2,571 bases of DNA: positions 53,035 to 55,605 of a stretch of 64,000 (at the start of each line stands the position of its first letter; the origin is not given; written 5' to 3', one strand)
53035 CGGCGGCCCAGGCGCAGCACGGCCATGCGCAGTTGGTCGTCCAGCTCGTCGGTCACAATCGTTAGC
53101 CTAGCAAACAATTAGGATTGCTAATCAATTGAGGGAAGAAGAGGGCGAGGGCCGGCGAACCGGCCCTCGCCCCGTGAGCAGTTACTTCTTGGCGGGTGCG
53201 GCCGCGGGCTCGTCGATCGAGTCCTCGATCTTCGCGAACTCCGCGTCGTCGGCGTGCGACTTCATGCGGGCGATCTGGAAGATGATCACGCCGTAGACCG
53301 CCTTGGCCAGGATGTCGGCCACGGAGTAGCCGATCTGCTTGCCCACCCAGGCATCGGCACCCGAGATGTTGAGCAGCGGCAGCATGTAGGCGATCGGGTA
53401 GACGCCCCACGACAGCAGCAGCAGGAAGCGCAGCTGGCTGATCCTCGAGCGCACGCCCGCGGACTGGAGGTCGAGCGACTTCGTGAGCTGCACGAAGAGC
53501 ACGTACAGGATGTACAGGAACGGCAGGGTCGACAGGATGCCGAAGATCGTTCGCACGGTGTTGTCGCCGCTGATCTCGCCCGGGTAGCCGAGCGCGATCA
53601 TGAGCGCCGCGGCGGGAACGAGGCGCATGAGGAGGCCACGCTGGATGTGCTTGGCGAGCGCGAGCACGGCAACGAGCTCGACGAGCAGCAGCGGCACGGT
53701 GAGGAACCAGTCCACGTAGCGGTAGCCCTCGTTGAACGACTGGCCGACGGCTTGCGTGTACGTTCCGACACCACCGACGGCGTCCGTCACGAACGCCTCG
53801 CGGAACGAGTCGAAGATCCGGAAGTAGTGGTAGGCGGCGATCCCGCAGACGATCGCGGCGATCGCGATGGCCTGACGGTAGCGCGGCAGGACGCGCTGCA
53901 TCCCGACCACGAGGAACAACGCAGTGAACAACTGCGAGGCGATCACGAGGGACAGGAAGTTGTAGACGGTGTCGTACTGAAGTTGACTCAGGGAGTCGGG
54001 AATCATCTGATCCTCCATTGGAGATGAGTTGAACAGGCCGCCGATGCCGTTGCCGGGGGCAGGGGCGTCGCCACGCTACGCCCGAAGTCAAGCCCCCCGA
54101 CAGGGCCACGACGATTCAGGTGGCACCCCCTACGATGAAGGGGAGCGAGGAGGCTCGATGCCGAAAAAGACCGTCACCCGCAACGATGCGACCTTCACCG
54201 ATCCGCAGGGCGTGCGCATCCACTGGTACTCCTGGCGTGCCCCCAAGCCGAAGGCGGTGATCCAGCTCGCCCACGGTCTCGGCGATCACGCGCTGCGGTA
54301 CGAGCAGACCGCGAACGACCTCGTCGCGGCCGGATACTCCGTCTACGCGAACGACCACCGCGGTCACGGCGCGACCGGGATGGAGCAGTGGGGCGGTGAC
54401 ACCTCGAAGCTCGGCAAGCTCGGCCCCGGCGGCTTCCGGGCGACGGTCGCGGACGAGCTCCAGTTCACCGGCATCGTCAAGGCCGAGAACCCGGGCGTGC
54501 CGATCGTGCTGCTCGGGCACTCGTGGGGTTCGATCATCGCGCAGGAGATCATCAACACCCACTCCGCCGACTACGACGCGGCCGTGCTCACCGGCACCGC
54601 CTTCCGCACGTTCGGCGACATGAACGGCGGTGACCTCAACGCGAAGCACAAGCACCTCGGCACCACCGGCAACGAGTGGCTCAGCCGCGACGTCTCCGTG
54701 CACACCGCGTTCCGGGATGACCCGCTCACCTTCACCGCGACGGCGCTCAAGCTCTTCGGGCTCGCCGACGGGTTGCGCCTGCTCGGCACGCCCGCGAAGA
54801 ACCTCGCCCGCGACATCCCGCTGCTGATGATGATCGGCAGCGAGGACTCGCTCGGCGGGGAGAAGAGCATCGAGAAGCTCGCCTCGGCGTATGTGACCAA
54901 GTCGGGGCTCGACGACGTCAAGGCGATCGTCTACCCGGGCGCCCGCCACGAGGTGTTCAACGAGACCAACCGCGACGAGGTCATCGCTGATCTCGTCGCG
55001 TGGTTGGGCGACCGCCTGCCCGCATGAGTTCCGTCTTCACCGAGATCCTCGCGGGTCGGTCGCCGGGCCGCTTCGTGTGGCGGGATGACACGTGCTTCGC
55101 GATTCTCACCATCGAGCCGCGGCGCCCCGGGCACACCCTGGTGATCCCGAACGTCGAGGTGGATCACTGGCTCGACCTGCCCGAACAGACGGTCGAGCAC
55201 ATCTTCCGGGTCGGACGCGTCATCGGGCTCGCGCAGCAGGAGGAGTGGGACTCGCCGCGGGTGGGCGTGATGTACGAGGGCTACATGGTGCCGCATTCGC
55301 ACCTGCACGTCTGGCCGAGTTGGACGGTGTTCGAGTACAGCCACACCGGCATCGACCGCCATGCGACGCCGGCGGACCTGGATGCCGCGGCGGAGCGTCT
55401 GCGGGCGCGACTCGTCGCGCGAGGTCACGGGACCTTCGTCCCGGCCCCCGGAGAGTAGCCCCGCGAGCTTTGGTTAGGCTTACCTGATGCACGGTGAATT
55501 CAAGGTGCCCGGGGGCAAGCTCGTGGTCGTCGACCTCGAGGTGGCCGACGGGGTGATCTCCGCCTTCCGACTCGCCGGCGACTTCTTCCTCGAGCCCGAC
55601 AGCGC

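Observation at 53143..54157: DTE-motif microbial rhodopsin (light-driven proton-pump type) with no retinal-synthesis gene nearby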

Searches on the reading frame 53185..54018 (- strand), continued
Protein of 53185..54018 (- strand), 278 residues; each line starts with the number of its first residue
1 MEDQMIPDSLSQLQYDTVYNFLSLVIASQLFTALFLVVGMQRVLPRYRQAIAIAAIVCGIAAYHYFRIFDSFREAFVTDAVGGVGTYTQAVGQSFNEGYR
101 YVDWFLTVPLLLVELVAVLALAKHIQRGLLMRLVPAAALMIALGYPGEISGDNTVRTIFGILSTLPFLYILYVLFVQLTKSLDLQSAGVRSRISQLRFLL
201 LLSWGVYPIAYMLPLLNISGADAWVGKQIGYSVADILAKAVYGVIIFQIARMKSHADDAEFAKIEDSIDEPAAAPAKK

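Call 41: search_solved_structures(query=window:53185-54006:-, max_evalue=1e-50, show_alignments=5)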
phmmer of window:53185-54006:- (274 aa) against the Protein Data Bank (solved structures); distinct sequences matched with E-value up to 1e-50: 6.
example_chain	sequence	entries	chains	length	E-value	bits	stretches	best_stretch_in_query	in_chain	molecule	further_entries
9hfk_A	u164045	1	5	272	1.3e-80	274.1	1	4-261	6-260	Bacteriorhodopsin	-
6nwd_A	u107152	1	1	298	7.9e-76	258.4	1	2-255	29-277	Gll0198 protein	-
9wfa_A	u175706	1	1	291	3.2e-73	249.9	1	4-257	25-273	psXR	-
7ytb_A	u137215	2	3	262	6e-61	209.7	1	5-254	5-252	Kin4B8 | Xanthorhodopsin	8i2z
3ddl_A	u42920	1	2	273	1.1e-59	205.6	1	6-258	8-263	Xanthorhodopsin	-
5azd_A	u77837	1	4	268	1.7e-54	188.5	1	6-252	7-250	Bacteriorhodopsin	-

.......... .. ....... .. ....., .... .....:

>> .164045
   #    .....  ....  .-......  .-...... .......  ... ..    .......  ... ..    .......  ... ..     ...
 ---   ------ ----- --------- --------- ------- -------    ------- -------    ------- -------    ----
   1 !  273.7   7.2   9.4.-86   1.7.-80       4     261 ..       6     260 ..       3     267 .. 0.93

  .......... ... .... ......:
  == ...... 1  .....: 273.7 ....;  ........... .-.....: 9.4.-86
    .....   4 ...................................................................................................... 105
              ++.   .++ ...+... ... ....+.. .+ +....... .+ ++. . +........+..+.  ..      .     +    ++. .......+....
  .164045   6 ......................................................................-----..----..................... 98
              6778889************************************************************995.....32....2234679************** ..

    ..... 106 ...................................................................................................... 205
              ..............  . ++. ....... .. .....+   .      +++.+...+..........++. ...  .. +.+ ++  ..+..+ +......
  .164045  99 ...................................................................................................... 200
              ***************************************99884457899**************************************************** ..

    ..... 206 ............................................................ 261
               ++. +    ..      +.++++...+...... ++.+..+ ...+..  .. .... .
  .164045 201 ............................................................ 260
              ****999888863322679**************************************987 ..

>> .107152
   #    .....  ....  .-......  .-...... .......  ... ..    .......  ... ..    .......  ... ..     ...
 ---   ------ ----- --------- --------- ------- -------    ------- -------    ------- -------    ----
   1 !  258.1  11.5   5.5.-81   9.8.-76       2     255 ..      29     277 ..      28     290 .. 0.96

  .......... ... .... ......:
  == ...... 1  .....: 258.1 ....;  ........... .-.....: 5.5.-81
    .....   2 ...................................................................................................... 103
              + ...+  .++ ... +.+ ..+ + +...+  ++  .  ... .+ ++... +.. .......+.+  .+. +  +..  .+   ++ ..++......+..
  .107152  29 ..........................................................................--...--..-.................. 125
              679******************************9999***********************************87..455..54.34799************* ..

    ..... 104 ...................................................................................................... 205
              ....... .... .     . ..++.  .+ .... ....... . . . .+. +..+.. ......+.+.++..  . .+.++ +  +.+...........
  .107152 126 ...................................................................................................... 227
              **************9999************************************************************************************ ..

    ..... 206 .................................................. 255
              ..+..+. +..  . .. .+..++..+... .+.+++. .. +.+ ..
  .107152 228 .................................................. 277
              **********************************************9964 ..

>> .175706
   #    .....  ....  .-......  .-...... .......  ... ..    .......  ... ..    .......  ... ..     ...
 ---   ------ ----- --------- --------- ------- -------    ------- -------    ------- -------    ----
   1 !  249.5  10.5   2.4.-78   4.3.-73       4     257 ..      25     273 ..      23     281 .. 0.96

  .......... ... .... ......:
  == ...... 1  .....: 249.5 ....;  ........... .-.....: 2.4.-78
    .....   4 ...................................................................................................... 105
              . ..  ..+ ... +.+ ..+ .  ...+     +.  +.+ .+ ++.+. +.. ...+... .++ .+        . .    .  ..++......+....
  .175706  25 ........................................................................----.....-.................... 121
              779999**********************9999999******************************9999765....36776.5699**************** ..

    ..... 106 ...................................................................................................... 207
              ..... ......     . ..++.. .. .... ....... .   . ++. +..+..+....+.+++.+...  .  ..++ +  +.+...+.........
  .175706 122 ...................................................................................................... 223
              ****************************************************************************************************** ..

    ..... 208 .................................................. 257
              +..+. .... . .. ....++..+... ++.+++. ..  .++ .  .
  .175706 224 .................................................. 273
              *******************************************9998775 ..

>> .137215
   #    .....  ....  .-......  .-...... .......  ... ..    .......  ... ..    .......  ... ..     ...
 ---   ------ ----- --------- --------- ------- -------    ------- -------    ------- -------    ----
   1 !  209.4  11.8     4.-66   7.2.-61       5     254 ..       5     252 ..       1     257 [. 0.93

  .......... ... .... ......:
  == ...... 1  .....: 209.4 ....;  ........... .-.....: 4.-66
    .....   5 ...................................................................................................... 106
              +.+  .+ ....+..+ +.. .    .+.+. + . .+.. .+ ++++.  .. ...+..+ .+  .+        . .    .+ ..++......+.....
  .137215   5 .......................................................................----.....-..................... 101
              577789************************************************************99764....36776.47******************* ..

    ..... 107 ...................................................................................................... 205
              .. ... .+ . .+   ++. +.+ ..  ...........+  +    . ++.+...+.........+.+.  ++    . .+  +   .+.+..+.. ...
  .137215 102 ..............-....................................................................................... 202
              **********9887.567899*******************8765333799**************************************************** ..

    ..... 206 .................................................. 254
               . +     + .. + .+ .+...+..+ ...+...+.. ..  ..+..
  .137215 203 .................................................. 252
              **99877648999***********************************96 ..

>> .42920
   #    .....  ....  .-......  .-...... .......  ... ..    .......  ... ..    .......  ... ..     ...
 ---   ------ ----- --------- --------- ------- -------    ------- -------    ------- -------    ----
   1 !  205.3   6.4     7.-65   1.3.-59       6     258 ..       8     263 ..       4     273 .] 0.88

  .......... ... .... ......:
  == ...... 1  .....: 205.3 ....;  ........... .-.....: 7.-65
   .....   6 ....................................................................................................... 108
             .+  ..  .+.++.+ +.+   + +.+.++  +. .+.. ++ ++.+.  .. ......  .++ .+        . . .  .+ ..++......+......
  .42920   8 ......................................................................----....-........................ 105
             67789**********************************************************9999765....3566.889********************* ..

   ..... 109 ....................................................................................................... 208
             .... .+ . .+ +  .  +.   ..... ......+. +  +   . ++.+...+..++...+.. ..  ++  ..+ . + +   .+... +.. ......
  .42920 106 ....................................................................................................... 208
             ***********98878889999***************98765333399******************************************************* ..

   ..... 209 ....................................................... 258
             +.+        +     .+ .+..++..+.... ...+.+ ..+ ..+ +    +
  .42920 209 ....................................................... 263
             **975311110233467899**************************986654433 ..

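Call 54: find_homologous_proteins(query=L020:12222-13418:+, max_evalue=1e-10)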
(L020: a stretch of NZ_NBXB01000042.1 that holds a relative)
Query L020:12222-13418:+ (399 aa): 237 proteins with E <= 1e-10 among 8000 candidates; the best 120 are listed.
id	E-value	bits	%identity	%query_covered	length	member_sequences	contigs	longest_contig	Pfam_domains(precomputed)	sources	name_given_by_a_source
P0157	1.6e-116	408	59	92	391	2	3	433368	PF15461.12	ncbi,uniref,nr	ncbi:Brp/Blh family beta-carotene 15,15'-dioxygenase [Subtercola boreus]|uniref:Brp/Blh family beta-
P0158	2.3e-97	345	52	95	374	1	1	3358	PF15461.12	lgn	-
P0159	4.5e-93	330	51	97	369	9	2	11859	PF15461.12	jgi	jgi:Brp/Blh family beta-carotene 15,15'-monooxygenase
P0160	8.2e-92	326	51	93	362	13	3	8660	PF15461.12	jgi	-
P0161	3.4e-91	324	51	92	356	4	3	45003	PF15461.12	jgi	-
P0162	3.7e-89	318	50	93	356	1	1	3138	PF15461.12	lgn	-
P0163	3.9e-88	314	51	91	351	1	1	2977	PF15461.12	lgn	-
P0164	5.3e-88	314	51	91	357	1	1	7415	PF15461.12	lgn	-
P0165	9.3e-88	313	49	92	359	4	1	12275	PF15461.12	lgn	-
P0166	3.1e-87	311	49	96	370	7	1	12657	PF15461.12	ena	-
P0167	7.3e-87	310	47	97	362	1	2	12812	PF15461.12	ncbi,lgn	-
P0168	1.4e-86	309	49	92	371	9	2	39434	PF15461.12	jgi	jgi:Brp/Blh family beta-carotene 15,15'-monooxygenase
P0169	1.0e-85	306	50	91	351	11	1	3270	PF15461.12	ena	-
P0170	3.5e-85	304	50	91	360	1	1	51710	PF15461.12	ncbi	-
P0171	2.9e-83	298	49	91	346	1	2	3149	PF15461.12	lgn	-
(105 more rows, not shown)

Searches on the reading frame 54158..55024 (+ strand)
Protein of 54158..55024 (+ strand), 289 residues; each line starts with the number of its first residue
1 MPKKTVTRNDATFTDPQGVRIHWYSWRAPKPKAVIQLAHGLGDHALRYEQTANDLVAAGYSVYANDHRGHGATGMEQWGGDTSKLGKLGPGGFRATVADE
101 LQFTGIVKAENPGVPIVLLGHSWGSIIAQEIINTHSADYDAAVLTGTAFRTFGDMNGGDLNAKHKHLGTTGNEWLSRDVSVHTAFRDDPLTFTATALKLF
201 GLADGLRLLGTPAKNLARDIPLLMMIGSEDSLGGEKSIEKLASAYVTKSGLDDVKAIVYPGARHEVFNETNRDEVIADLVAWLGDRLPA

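Call 22: search_protein_families(library=ncbifam, proteins=[window:54158-55024:+], max_evalue=0.001)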
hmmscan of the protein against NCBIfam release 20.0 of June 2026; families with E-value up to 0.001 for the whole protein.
window:54158-55024:+ (289 aa): 6 families
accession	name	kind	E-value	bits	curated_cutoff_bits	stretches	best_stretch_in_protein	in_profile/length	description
NF008019.0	PRK10749.1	equivalog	4.2e-11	42.4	362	1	7-148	29-165/335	lysophospholipase L2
NF004514.1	PRK05855.1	equivalog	4.1e-07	29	455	1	13-138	4-115/578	SDR family oxidoreductase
NF051487.1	bifunc_PcaCD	exception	2.8e-06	26.7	430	1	6-147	146-271/413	bifunctional 4-carboxymuconolactone decarboxylase/3-oxoadipate enol-lactonase PcaCD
TIGR01607.1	PST-A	paralog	4.4e-05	22.7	218.25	0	13-48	2-38/332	Plasmodium subtelomeric family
NF047920.1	lactonase_UilS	equivalog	0.00035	20.4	400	0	14-76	6-69/285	UilS family quorum-quenching N-acyl-homoserine lactonase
NF052543.1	PhlpBipLPA4030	equivalog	0.00081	18.7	450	0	17-72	55-110/312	phospholipase BipL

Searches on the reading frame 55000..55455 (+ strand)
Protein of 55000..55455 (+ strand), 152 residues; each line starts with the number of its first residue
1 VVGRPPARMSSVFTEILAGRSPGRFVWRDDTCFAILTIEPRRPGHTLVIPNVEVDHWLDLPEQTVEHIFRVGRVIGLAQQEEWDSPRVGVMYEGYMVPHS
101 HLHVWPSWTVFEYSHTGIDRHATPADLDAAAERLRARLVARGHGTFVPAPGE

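Call 22: search_protein_families(library=ncbifam, proteins=[window:55000-55455:+], max_evalue=0.001)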
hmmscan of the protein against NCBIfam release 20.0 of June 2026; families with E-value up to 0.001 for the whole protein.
window:55000-55455:+ (152 aa): 3 families
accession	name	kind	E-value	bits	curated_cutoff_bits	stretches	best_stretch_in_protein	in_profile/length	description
NF045834.1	M_plasma_HinT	exception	1e-10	42.4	130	1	12-106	1-100/102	histidine triad protein HinT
NF007965.0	PRK10687.1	equivalog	4.4e-06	26.8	206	1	11-80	5-71/119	purine nucleoside phosphoramidase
NF052622.1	ATPAdlTfActino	equivalog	6.5e-05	22.5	290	1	22-109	51-144/176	ATP adenylyltransferase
